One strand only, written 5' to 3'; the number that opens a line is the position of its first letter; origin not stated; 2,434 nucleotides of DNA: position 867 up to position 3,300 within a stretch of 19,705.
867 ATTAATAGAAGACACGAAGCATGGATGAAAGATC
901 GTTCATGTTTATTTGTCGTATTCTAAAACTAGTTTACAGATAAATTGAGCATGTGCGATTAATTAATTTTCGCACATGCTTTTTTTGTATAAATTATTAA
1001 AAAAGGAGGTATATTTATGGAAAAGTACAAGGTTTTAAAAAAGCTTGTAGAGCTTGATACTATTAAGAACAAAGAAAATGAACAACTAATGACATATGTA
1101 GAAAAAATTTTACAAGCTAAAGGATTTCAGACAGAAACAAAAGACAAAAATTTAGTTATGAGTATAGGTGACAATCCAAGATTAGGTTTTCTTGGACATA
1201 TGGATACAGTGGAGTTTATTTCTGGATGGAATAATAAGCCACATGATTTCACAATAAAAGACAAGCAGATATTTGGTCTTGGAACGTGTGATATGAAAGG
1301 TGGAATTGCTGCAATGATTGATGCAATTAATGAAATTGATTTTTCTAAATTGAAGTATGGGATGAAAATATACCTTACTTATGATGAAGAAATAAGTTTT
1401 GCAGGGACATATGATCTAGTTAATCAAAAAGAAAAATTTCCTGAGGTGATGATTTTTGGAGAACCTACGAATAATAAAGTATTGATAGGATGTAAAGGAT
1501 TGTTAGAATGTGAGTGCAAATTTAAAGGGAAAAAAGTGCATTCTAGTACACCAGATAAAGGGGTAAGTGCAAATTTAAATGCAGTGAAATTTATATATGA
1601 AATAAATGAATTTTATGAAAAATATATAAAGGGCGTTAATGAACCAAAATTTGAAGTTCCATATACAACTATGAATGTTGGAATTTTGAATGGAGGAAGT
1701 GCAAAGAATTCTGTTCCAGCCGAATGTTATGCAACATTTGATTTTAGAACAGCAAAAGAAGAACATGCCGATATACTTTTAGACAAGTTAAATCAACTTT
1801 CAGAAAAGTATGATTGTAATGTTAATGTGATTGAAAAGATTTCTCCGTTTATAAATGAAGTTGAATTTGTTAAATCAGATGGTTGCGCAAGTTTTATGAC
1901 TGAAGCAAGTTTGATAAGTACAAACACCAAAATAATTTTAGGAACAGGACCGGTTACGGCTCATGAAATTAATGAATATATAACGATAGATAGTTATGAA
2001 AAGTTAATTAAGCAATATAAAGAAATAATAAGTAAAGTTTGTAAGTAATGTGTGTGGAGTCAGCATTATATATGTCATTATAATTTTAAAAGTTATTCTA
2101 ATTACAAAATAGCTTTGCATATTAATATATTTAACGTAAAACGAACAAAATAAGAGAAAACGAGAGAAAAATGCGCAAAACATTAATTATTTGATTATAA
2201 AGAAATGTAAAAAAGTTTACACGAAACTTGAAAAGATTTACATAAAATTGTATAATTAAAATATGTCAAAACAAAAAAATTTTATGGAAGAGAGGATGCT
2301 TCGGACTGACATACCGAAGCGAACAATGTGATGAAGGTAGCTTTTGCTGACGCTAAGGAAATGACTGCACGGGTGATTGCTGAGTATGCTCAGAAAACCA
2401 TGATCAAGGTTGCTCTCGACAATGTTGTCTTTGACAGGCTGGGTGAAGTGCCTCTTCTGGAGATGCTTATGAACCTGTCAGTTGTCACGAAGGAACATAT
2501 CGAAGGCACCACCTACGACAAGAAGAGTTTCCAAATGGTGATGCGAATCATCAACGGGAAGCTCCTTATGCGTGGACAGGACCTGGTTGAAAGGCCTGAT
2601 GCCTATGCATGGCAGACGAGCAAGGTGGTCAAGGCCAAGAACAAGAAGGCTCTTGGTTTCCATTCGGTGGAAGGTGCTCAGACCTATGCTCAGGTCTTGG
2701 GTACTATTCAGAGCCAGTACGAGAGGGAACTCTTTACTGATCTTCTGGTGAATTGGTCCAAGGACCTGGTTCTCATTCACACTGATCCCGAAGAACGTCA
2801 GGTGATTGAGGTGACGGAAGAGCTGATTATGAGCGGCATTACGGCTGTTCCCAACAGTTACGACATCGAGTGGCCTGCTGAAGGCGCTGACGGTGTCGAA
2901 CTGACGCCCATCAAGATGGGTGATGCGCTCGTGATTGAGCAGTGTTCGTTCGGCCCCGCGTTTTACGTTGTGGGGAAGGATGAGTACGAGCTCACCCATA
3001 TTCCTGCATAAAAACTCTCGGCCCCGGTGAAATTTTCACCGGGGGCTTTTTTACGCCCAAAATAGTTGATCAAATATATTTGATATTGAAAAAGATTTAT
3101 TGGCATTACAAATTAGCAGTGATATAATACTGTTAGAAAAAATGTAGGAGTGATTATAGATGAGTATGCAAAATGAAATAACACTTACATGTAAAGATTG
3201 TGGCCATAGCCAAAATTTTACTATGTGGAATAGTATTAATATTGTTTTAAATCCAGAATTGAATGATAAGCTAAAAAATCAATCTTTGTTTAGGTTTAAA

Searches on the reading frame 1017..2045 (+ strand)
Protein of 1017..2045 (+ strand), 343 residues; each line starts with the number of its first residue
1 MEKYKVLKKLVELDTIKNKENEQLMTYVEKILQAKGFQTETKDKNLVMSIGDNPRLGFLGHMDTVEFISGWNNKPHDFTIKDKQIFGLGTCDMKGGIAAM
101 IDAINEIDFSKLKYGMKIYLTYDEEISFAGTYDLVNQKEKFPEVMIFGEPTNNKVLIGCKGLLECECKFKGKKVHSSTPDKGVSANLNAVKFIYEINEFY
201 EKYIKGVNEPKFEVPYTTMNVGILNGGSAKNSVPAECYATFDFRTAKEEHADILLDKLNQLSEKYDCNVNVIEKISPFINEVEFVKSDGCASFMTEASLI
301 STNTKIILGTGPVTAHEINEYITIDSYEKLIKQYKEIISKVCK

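Call 7: search_protein_families(library=pfam, proteins=[window:1017-2045:+], max_evalue=0.01)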
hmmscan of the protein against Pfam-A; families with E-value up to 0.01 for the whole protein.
window:1017-2045:+ (343 aa): 2 families
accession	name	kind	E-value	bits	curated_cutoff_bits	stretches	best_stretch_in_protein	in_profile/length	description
PF07687.19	M20_dimer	-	5.4e-25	87.9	21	1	158-264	2-101/107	Peptidase dimerisation domain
PF01546.33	Peptidase_M20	-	9.7e-20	71.8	24.6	1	58-339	2-205/206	Peptidase family M20/M25/M40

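Call 8: search_protein_families(library=phrogs, proteins=[window:1017-2045:+], max_evalue=0.01)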
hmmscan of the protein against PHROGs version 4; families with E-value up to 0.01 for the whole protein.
window:1017-2045:+ (343 aa): 2 families
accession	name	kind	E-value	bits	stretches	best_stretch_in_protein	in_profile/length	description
phrog_14842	-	unknown function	6.6e-39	135.2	1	2-261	8-297/407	-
phrog_4191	-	other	1.1e-05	25.7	1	4-141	5-143/342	peptidase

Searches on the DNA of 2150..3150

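Call 40: search_rna_families(source=window, start=2150, end=3150, threshold=evalue, max_evalue=10)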
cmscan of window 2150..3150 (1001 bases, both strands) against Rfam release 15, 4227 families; matches with E-value up to 10: 7.
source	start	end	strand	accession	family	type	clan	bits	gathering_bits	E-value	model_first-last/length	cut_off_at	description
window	2324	2385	+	RF01139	sR2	Gene; snRNA; snoRNA; CD-box;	-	19.6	42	0.086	1-57/57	no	Small nucleolar RNA sR2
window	2960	3053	+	RF00021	Spot_42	Gene; sRNA;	-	19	80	0.67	1-115/115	no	Spot 42 RNA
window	3021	3046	-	RF01835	HIV_FS2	Cis-reg; frameshift_element;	-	16.4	44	2.9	5-41/45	no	ribosomal frameshift site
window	3002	3052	+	RF02837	anti-hemB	Gene; sRNA;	-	14.9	49.5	1.5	1-81/81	no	Burkholderia RNA 7 (anti-hemB)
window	2289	2352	+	RF01136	sR28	Gene; snRNA; snoRNA; CD-box;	-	14.5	39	0.46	1-55/55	no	Small nucleolar RNA sR28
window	2469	2538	+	RF01089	PK-repBA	Cis-reg;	-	14.5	45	2.8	1-124/124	no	Pseudoknot of the regulatory region of the repBA gene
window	2484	2505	+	RF03036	osmY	Gene; sRNA;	-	12.8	46.9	6.4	1-72/72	no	osmY RNA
